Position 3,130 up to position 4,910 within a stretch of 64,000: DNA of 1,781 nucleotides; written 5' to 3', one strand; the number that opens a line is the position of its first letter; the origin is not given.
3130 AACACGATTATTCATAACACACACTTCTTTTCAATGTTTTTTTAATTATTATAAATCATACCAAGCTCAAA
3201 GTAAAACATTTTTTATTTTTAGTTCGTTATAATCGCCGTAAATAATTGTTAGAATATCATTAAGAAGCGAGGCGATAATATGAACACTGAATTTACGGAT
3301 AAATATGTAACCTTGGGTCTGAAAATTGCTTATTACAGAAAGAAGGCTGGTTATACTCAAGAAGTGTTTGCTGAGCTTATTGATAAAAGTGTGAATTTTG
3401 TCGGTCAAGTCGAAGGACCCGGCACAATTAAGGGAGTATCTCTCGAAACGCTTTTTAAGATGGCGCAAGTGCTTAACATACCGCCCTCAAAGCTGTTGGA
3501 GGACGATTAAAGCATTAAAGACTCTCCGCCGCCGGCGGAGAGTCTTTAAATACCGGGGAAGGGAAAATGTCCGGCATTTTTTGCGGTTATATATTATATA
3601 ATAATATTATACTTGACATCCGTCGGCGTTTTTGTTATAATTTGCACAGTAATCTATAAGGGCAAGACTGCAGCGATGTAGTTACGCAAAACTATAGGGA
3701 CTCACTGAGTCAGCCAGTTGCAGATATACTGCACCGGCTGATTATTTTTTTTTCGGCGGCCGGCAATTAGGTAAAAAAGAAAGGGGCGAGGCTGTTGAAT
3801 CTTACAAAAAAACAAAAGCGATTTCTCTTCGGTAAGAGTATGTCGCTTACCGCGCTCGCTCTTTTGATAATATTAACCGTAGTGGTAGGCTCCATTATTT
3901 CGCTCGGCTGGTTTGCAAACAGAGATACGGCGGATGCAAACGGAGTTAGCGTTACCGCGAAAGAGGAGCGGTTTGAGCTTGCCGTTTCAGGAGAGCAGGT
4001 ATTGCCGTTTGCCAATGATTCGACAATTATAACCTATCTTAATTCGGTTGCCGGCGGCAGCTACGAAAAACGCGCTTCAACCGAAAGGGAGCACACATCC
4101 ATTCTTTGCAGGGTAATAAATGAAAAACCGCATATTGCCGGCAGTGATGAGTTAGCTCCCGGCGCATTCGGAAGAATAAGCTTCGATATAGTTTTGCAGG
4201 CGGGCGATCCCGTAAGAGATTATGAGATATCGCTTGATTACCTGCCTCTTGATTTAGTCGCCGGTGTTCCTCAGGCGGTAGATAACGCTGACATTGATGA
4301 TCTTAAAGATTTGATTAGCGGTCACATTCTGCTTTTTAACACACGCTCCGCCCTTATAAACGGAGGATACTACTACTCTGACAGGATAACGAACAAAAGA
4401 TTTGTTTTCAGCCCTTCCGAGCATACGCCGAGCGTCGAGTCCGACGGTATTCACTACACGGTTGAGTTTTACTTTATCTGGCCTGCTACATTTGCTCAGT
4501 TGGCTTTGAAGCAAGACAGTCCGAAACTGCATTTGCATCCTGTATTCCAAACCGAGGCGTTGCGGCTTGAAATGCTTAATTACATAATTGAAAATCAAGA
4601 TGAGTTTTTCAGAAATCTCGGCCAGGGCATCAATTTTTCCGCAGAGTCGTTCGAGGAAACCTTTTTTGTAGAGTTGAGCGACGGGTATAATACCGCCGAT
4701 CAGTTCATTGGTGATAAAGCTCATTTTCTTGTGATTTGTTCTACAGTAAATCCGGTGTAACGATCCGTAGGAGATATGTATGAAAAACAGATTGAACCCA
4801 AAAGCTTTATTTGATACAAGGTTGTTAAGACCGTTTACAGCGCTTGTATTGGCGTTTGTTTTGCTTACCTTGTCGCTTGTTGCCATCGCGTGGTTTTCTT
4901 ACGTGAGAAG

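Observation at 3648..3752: Candidate c-di-GMP-I (GEMM) riboswitch with intrinsic terminator in the operon leader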

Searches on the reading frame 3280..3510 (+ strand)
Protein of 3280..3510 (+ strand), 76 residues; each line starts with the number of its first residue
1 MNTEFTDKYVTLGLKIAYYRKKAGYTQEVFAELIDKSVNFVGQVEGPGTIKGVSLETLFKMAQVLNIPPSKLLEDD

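Call 8: search_protein_families(library=pfam, proteins=[window:3280-3510:+], max_evalue=0.01)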
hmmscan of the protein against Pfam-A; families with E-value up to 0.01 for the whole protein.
window:3280-3510:+ (76 aa): 3 families
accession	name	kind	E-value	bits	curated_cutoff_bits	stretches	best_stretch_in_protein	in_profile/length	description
PF01381.28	HTH_3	-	7.7e-09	35.9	23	1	16-72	1-55/55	Helix-turn-helix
PF13560.12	HTH_31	-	0.0019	18.9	27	1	12-70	2-59/64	Helix-turn-helix domain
PF13443.12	HTH_26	-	0.0049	17.5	22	1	17-74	3-59/63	Cro/C1-type HTH DNA-binding domain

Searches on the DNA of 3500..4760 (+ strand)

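Call 13: search_rna_families(source=window, start=3500, end=3900, threshold=evalue, max_evalue=10, show_alignments=3)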
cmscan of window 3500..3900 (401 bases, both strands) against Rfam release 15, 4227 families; matches with E-value up to 10: 6.
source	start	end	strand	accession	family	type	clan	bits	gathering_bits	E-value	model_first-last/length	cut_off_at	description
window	3652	3726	+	RF03167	c-di-GMP-I-GGC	Cis-reg; riboswitch;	CL00126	43.6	59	3.8e-09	1-80/80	no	c-di-GMP-I-GGC riboswitch aptamer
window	3513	3555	-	RF03701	mir-4041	Gene; miRNA;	-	20.6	74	0.28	1-54/54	no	mir-4041 microRNA precursor family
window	3515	3549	+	RF03701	mir-4041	Gene; miRNA;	-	19.9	74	0.42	7-48/54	no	mir-4041 microRNA precursor family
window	3575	3680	+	RF02911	Baculoviridae_NAE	Cis-reg;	-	19.4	51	1.4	1-200/200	no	Baculoviridae Nucleocapsid Assembly essential Element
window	3513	3551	-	RF03996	mir-3012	Gene; miRNA;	-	14.8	90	9.6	1-68/68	no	mir-3012 microRNA precursor family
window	3516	3547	-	RF02768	Ysr155_RyfD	Gene; sRNA;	-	13.9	42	2.9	1-140/140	no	Yersinia sRNA 155(RyfD)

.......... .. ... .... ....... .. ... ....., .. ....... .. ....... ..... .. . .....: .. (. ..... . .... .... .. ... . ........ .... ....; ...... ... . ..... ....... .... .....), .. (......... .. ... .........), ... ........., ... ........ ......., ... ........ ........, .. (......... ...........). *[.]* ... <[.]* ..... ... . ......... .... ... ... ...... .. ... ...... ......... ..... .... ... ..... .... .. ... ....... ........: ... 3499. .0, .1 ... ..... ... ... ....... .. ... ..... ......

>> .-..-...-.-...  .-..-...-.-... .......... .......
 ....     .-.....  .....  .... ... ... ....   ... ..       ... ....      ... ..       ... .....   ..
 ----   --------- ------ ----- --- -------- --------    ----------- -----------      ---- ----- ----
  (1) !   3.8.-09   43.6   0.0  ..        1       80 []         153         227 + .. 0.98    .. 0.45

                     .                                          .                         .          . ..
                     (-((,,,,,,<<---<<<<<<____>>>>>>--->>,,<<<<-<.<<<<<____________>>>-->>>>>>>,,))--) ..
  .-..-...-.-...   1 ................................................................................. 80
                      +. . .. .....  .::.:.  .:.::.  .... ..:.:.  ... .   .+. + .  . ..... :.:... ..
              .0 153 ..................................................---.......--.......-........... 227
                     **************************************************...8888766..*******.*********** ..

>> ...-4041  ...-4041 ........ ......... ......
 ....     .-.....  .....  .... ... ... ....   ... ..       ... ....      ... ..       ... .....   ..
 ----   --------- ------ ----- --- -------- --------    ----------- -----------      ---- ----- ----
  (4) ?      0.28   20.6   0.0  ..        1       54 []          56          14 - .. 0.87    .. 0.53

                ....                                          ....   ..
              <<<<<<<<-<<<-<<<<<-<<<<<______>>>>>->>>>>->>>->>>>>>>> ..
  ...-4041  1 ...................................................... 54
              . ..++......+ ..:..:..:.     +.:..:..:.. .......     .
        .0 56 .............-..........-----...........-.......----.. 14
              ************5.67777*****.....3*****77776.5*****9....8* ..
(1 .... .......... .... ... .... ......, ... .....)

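Call 19: search_rna_families(sources=[L002, L003, L004, L005, L006, L007, L008, L009, L010, L011, L012, L014, L015, L016, L017, L018, L019, L020, L021, L023], threshold=gathering)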
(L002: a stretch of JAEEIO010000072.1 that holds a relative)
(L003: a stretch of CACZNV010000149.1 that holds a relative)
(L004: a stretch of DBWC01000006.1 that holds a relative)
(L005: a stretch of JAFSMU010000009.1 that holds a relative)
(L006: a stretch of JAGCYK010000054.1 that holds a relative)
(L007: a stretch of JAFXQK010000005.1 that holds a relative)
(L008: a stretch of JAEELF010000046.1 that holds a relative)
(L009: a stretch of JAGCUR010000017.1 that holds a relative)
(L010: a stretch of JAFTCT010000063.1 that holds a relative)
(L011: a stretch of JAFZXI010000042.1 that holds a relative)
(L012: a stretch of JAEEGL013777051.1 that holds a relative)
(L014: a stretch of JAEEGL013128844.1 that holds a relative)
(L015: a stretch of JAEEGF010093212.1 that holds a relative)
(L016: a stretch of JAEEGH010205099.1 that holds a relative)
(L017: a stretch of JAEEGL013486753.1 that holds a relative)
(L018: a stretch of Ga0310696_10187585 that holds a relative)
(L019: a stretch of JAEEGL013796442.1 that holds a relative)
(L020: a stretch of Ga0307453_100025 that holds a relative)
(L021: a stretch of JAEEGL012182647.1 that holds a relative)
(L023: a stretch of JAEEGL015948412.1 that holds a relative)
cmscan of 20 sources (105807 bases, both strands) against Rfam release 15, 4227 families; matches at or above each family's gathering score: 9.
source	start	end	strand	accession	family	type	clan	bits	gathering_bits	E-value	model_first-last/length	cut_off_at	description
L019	2723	2797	+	RF01051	c-di-GMP-I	Cis-reg; riboswitch;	CL00126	66.9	35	1.1e-10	1-87/87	no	c-di-GMP-I riboswitch aptamer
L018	1125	1199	+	RF01051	c-di-GMP-I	Cis-reg; riboswitch;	CL00126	56.5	35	3.8e-08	1-87/87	no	c-di-GMP-I riboswitch aptamer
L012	2725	2799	+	RF01051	c-di-GMP-I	Cis-reg; riboswitch;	CL00126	54.4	35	1.2e-07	1-87/87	no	c-di-GMP-I riboswitch aptamer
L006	2022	2096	+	RF01051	c-di-GMP-I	Cis-reg; riboswitch;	CL00126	53.1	35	2.5e-07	1-87/87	no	c-di-GMP-I riboswitch aptamer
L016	100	173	+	RF01051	c-di-GMP-I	Cis-reg; riboswitch;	CL00126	52.5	35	3.5e-07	1-87/87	no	c-di-GMP-I riboswitch aptamer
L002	1505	1579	+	RF01051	c-di-GMP-I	Cis-reg; riboswitch;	CL00126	52.3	35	4e-07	1-87/87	no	c-di-GMP-I riboswitch aptamer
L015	2833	2906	+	RF01051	c-di-GMP-I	Cis-reg; riboswitch;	CL00126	49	35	2.5e-06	1-87/87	no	c-di-GMP-I riboswitch aptamer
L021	2833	2906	+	RF01051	c-di-GMP-I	Cis-reg; riboswitch;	CL00126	48.4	35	3.4e-06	1-87/87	no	c-di-GMP-I riboswitch aptamer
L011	2782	2855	+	RF01051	c-di-GMP-I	Cis-reg; riboswitch;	CL00126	48.1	35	4.1e-06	1-87/87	no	c-di-GMP-I riboswitch aptamer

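Call 20: search_rna_families(sources=[L024, L025, L026, L027, L028, L001], threshold=gathering)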
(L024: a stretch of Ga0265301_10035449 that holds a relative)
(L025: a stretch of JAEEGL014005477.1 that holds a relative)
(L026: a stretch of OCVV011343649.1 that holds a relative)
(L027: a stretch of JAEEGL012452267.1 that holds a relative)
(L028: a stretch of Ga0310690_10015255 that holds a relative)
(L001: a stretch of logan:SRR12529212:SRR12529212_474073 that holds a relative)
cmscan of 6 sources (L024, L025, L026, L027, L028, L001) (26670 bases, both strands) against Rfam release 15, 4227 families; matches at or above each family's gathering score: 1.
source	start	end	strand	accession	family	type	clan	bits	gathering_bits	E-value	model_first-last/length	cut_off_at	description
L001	2857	2931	+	RF01051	c-di-GMP-I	Cis-reg; riboswitch;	CL00126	50.2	35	3.1e-07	1-87/87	no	c-di-GMP-I riboswitch aptamer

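Call 39: search_rna_families(sources=[L029, L031, L032], threshold=gathering)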
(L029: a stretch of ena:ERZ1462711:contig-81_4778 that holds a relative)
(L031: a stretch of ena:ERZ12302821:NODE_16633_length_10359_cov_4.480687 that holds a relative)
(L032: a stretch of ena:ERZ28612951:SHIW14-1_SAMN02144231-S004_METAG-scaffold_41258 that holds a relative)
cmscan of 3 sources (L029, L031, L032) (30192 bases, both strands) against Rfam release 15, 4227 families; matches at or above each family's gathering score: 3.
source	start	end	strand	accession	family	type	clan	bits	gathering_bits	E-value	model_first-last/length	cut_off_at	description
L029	2447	2525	+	RF01051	c-di-GMP-I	Cis-reg; riboswitch;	CL00126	55.3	35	2.1e-08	1-87/87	no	c-di-GMP-I riboswitch aptamer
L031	107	181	+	RF01051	c-di-GMP-I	Cis-reg; riboswitch;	CL00126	51.4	35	1.8e-07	1-87/87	no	c-di-GMP-I riboswitch aptamer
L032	170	244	+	RF01051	c-di-GMP-I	Cis-reg; riboswitch;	CL00126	51.4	35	1.8e-07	1-87/87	no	c-di-GMP-I riboswitch aptamer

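Call 56: search_rna_families(sources=[L003, L004, L005, L007, L008, L009, L010, L017, L020, L023, L024, L026], threshold=evalue, max_evalue=0.5)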
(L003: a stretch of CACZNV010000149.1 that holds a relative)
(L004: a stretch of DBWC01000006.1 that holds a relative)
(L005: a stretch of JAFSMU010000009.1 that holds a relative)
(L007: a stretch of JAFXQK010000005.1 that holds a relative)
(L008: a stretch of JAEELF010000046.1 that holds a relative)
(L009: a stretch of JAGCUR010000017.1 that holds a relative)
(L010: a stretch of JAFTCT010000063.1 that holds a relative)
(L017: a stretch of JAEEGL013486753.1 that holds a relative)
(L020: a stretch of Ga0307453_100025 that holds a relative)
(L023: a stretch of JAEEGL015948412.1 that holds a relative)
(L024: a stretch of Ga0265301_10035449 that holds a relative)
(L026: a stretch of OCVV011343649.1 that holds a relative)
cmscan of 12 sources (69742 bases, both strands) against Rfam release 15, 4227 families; matches with E-value up to 0.5: 2.
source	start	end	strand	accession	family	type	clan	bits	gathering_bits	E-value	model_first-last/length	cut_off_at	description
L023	1597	1685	+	RF03598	MIR6024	Gene; miRNA;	-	29.5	72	0.061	1-99/99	no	MIR6024 microRNA precursor family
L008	2715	2789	-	RF02901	AaHKsRNA41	Gene; sRNA;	-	25.5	97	0.1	1-187/187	no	Aggregatibacter sRNA 41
